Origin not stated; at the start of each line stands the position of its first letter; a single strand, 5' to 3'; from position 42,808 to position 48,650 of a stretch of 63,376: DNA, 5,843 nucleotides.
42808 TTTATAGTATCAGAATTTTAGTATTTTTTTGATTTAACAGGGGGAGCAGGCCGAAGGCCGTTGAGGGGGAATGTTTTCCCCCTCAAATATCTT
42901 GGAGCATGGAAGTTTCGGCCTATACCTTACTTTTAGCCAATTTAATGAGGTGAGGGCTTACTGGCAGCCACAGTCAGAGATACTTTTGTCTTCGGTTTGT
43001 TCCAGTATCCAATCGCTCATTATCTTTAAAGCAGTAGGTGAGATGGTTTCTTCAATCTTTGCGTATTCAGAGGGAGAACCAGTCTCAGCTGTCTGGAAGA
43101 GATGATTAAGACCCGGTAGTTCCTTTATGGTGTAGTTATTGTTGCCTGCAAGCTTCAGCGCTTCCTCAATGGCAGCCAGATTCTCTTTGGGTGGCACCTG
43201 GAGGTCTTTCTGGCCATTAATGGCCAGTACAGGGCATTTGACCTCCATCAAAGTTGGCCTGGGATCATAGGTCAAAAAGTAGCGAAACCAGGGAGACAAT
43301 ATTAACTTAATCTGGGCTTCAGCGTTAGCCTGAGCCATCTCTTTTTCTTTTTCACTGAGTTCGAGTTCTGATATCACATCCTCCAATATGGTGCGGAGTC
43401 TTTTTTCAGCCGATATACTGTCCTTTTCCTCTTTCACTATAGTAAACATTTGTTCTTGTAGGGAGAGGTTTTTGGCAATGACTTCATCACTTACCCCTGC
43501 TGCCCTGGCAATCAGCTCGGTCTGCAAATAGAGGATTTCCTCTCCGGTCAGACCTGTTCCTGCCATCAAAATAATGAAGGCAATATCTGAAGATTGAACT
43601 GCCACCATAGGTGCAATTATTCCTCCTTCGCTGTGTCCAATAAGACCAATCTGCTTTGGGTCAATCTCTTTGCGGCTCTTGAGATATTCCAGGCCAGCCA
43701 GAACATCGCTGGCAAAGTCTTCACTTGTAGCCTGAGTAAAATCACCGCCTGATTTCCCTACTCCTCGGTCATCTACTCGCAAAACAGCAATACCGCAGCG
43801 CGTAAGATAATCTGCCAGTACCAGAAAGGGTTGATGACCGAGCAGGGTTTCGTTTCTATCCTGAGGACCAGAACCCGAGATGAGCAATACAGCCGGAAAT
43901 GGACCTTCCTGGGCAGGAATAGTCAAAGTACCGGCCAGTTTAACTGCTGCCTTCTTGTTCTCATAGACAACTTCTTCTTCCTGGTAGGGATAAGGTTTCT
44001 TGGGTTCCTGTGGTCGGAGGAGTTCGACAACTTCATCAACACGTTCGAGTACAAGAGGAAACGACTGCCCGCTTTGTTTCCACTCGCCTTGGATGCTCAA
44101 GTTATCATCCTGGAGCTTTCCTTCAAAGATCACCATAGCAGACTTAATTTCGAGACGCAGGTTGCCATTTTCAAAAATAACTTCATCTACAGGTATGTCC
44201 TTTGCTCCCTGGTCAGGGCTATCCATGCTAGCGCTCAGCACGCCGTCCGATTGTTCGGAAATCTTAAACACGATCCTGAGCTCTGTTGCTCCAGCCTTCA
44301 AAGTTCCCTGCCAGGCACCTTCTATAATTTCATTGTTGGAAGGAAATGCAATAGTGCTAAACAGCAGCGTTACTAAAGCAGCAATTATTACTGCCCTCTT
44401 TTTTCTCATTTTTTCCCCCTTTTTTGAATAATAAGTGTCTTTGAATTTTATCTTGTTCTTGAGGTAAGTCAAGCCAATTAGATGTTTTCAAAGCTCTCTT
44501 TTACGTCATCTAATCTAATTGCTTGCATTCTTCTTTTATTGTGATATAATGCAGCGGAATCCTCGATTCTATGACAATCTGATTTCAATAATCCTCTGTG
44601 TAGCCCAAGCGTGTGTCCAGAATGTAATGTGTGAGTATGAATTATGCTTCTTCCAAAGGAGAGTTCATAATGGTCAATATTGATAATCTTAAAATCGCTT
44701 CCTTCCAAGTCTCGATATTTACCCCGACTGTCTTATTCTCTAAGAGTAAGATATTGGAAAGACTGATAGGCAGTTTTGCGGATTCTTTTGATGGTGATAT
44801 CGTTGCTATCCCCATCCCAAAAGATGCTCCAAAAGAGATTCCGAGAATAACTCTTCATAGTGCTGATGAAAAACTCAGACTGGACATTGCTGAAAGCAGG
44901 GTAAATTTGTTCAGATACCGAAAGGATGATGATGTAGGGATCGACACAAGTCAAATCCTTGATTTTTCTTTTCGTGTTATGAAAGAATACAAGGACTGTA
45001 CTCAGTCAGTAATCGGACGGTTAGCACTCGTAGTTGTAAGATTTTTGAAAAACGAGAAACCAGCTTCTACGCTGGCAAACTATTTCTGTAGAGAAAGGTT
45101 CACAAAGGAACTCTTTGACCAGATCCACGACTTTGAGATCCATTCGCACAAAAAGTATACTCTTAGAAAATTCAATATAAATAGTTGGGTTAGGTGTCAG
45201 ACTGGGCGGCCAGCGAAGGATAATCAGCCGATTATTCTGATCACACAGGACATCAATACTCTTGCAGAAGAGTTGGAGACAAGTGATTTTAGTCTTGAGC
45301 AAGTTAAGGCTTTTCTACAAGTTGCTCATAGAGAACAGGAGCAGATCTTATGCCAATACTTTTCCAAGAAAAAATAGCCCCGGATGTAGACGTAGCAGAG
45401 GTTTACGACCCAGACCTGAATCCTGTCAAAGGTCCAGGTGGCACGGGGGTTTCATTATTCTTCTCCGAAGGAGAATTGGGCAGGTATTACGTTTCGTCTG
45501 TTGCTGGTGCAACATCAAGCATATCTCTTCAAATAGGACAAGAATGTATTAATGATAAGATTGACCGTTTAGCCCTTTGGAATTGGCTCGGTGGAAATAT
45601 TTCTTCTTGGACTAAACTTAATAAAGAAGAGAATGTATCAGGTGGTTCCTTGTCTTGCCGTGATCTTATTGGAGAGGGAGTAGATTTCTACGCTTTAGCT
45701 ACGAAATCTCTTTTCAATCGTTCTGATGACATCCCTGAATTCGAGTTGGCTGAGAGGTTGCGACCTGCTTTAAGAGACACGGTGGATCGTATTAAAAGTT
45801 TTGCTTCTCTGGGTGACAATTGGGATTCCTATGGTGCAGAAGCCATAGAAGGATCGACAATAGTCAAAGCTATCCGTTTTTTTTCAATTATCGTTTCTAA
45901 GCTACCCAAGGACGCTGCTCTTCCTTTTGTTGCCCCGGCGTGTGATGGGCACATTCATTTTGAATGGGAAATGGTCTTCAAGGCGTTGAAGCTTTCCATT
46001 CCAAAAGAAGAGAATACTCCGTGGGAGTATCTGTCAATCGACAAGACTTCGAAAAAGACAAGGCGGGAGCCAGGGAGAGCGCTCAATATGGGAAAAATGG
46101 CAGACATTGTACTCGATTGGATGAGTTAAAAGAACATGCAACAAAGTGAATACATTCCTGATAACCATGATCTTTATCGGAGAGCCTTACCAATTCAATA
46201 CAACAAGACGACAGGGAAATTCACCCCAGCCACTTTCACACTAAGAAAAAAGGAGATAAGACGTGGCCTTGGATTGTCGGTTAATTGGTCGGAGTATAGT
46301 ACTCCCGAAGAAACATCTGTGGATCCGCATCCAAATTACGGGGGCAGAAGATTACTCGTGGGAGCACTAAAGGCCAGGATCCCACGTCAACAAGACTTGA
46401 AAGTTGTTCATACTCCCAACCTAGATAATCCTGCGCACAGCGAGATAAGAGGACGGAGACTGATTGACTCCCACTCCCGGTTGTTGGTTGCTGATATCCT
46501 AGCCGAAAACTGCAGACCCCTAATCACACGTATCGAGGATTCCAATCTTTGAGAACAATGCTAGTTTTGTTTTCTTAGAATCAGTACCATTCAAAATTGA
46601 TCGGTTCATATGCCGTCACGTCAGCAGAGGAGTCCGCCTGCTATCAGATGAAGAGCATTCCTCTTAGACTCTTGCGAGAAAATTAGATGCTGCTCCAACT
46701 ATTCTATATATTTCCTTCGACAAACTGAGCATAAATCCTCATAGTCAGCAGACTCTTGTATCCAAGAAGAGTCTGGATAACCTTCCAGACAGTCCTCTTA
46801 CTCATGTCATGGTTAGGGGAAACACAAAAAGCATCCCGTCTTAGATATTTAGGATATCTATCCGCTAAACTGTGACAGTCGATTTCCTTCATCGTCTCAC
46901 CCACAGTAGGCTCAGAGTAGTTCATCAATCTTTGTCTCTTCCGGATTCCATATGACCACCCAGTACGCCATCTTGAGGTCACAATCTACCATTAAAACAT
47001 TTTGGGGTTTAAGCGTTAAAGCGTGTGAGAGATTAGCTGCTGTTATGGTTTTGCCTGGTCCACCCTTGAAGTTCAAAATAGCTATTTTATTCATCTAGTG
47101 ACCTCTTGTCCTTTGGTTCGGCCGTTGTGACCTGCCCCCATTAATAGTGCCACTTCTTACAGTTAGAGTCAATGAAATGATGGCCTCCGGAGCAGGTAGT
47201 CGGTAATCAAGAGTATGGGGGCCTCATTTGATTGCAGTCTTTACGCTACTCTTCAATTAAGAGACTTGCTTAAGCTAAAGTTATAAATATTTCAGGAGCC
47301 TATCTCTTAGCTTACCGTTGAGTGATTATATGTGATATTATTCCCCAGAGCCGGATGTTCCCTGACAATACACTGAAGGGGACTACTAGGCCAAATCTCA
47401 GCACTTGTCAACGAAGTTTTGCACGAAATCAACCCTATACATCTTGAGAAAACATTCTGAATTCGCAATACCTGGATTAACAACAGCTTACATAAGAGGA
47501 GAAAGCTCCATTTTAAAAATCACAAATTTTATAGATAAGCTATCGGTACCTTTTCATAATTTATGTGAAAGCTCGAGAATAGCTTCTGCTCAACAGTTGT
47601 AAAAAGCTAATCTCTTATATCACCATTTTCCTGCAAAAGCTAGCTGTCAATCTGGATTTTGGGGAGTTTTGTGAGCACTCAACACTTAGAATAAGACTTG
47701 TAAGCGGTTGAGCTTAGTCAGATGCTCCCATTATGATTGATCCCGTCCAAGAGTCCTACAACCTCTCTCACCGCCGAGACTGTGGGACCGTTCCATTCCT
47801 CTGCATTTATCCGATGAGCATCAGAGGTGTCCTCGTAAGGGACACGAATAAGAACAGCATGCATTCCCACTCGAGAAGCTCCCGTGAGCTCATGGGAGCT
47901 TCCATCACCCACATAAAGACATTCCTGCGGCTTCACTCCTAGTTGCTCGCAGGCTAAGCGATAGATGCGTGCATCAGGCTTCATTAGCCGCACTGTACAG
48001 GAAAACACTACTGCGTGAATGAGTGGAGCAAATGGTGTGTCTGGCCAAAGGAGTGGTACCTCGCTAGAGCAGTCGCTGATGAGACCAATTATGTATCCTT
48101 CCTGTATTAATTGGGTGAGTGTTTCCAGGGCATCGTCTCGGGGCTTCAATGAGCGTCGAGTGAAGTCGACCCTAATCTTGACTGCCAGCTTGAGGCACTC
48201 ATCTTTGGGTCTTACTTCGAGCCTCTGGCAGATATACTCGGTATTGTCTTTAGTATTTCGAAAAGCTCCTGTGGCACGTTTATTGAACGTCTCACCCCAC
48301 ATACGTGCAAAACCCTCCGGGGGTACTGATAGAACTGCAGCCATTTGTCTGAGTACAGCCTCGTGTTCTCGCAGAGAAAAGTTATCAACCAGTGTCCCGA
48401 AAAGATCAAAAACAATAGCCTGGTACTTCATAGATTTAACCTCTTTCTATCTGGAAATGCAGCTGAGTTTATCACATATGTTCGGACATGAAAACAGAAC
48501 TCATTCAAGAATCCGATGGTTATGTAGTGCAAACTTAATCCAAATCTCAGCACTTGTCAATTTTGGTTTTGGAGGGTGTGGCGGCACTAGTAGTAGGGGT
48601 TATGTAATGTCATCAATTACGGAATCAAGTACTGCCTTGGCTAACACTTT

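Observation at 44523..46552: Orphan three-gene operon of unrecognisable proteins with its own strong promoter, beside mobile-element debris: the best candidate for a novel toxin/immunity or defence system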

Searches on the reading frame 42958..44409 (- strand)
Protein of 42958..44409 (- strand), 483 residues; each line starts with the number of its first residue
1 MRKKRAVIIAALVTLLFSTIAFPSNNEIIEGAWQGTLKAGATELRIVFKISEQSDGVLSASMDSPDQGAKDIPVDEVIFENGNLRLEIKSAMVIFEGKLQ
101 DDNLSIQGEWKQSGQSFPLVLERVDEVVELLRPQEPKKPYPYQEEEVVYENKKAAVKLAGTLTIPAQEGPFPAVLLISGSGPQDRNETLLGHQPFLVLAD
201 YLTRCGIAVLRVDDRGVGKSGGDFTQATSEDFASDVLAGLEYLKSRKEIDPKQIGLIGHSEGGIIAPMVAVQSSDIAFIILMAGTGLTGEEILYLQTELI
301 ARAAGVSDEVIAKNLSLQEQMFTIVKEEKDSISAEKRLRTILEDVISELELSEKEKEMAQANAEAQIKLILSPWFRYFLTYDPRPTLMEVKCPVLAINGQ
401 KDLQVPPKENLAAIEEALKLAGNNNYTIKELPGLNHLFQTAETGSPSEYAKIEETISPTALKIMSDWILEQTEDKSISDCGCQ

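Call 96: find_encoding_contigs(protein=window:42958-44409:-, flank=6000, max_places=6)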
Protein window:42958-44409:- (483 aa): no gene with exactly this product is on record in the collection.

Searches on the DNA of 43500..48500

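Call 59: search_rna_families(source=window, start=43500, end=48500, threshold=evalue, max_evalue=0.1)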
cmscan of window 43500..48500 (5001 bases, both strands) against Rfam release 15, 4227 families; matches with E-value up to 0.1: 0.
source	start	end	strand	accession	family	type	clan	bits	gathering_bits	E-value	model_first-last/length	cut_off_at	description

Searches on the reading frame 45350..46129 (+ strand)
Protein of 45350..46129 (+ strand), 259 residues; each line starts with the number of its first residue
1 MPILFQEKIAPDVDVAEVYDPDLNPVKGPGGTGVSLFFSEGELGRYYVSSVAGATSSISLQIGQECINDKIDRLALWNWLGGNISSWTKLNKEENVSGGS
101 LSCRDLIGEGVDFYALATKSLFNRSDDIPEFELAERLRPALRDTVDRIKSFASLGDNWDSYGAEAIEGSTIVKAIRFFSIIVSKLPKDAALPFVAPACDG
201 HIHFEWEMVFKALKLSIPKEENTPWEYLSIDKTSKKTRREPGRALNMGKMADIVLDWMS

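Call 3: search_protein_families(library=pfam, proteins=[window:45350-46129:+], max_evalue=1)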
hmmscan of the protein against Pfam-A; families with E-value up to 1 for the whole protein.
window:45350-46129:+ (259 aa): 0 families

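Call 4: search_protein_families(library=padloc, proteins=[window:45350-46129:+], max_evalue=1)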
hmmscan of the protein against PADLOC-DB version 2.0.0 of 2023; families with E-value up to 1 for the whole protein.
window:45350-46129:+ (259 aa): 3 families
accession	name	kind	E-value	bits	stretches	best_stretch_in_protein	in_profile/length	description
PDLC04575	PDC-M32A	-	5.1e-08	30.4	1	119-233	232-345/375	-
PDLC04576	PDC-M32A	-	2.2e-05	21.4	1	141-223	257-337/375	-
PDLC04574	PDC-M32A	-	0.0001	19.3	1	121-233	235-346/376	-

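Call 5: search_protein_families(library=ncbifam, proteins=[window:45350-46129:+], max_evalue=1)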
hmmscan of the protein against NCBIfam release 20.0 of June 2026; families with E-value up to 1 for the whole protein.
window:45350-46129:+ (259 aa): 0 families

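Call 7: search_protein_families(library=phrogs, proteins=[window:45350-46129:+], max_evalue=1)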
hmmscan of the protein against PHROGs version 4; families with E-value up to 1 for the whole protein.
window:45350-46129:+ (259 aa): 1 family
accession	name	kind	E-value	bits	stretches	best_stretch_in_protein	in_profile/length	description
phrog_38664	-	unknown function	0.3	12.2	1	160-185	22-47/48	-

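Call 8: find_homologous_proteins(query=window:45350-46126:+)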
Query window:45350-46126:+ (259 aa): 13 proteins with E <= 0.001 among 993 candidates.
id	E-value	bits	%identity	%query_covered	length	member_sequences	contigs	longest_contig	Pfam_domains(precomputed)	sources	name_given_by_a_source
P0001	1.5e-162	557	96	100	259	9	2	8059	-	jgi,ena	-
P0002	6.8e-132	457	81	99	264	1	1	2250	-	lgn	-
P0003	1.7e-125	436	76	100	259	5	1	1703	-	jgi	-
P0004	8.0e-125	433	77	100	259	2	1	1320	-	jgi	-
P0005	1.6e-120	419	76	100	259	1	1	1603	-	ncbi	-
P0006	7.6e-83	296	57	100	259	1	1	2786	-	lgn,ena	-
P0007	1.9e-62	229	51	91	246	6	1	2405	-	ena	-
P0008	8.4e-52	194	45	93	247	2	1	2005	-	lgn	-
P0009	1.8e-50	190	46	94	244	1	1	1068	-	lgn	-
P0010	7.9e-50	188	46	92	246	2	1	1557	-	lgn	-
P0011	1.7e-49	186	46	91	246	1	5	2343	-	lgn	-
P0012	2.7e-49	186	47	95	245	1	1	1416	-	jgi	-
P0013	9.8e-7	46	43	28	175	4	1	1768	-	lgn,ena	-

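Call 12: search_solved_structures(query=window:45350-46126:+, max_evalue=10)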
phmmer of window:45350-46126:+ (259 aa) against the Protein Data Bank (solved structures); distinct sequences matched with E-value up to 10: 2.
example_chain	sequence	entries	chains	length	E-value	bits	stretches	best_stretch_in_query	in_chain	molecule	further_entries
5k4b_A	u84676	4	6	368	0.64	12.4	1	197-248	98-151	Eukaryotic translation initiation factor 3 subunit D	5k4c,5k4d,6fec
6w2t_9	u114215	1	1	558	1.1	11.6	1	197-248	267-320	Eukaryotic translation initiation factor 3 subunit D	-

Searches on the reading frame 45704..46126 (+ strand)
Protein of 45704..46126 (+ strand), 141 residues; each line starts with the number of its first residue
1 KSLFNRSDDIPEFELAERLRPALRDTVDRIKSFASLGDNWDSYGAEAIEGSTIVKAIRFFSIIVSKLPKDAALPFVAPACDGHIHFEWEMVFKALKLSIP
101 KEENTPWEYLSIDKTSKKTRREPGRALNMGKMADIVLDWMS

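Call 70: search_dna_similar(query=window:45704-46126:+, collection=plasmids, mode=protein, max_evalue=0.01)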
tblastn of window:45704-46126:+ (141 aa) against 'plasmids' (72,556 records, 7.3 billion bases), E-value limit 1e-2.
No match.

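Call 71: search_dna_similar(query=window:45704-46126:+, collection=phages, mode=protein, max_evalue=0.01)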
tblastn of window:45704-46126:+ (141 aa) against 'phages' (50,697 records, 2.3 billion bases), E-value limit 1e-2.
No match.

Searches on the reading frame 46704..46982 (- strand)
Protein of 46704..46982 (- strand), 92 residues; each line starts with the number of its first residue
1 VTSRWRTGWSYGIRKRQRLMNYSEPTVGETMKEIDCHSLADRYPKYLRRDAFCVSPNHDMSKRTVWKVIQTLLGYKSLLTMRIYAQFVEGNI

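Call 98: search_solved_structures(query=window:46704-46982:-, max_evalue=1)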
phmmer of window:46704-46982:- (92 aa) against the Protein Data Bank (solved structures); distinct sequences matched with E-value up to 1: 0.

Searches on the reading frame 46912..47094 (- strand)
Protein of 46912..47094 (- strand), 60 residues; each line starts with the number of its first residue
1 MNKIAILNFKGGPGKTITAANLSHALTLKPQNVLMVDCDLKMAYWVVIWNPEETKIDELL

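Call 99: search_solved_structures(query=window:46912-47094:-, max_evalue=1)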
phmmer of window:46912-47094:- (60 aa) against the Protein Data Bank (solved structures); distinct sequences matched with E-value up to 1: 55.
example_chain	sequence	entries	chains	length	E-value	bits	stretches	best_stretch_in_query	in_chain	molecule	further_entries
1g3q_A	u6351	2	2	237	6.5e-05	26.3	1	4-49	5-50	CELL DIVISION INHIBITOR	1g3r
3pg5_A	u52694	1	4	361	9.1e-05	25.9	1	2-50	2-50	Uncharacterized protein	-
1ion_A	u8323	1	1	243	0.00011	25.6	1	4-52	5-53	PROBABLE CELL DIVISION INHIBITOR MIND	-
6iub_A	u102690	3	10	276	0.00041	23.8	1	4-40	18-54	SpoOJ regulator (Soj)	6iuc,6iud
5k5z_A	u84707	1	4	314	0.00051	23.5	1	4-50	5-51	ParA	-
5u1j_B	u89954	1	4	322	0.00052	23.5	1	4-50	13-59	Uncharacterized protein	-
4dzz_A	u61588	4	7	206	0.0012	22.4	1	2-43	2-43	Plasmid partitioning protein ParF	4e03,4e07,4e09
5u1g_D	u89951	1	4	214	0.0013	22.2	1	2-43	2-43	ParA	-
1wcv_1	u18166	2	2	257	0.0016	21.9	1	2-39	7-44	SEGREGATION PROTEIN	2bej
1hyq_A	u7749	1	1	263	0.0018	21.8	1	4-49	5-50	CELL DIVISION INHIBITOR (MIND-1)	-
8jmj_A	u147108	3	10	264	0.0019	21.7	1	4-38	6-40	SpoOJ regulator (Soj)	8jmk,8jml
4pfs_A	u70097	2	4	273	0.0021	21.6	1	4-41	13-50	Cobyrinic Acid a,c-diamide synthase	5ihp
5if9_A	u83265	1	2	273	0.0023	21.5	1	4-41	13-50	Cobyrinic Acid a,c-diamide synthase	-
6nzj_A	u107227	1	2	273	0.0024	21.4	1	2-42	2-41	Nitrogenase iron protein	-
5j1j_A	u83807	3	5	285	0.0063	20.1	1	4-48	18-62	Site-determining protein | Transcriptional antiactivator FleN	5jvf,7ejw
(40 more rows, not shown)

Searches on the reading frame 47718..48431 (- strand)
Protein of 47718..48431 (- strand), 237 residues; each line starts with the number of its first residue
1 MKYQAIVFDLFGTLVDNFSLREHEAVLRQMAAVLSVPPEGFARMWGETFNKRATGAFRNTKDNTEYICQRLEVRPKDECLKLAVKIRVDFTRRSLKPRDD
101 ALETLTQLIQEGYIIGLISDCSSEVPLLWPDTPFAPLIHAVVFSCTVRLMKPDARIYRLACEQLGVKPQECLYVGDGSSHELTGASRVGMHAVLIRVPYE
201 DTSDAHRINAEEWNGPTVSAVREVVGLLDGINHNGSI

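Call 97: find_encoding_contigs(protein=window:47718-48431:-, flank=6000, max_places=6)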
Protein window:47718-48431:- (237 aa): 4 contigs read that carry it; 2 places shown.
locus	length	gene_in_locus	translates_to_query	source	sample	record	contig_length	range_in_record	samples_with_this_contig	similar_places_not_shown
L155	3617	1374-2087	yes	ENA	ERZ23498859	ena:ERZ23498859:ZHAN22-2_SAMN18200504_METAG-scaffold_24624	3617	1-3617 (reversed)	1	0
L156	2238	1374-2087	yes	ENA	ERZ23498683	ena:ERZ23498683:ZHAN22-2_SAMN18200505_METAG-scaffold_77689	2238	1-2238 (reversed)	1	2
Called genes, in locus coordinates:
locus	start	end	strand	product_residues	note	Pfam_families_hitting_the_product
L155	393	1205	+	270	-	PF01048:PNP_UDP_1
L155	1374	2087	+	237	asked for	PF00702:Hydrolase, PF13419:HAD_2, PF13242:Hydrolase_like (weak)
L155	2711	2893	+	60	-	PF00142:Fer4_NifH (weak), PF13614:AAA_31, PF01656:CbiA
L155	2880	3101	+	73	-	-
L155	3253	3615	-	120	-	?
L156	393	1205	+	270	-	PF01048:PNP_UDP_1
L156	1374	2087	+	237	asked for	PF00702:Hydrolase, PF13419:HAD_2, PF13242:Hydrolase_like (weak)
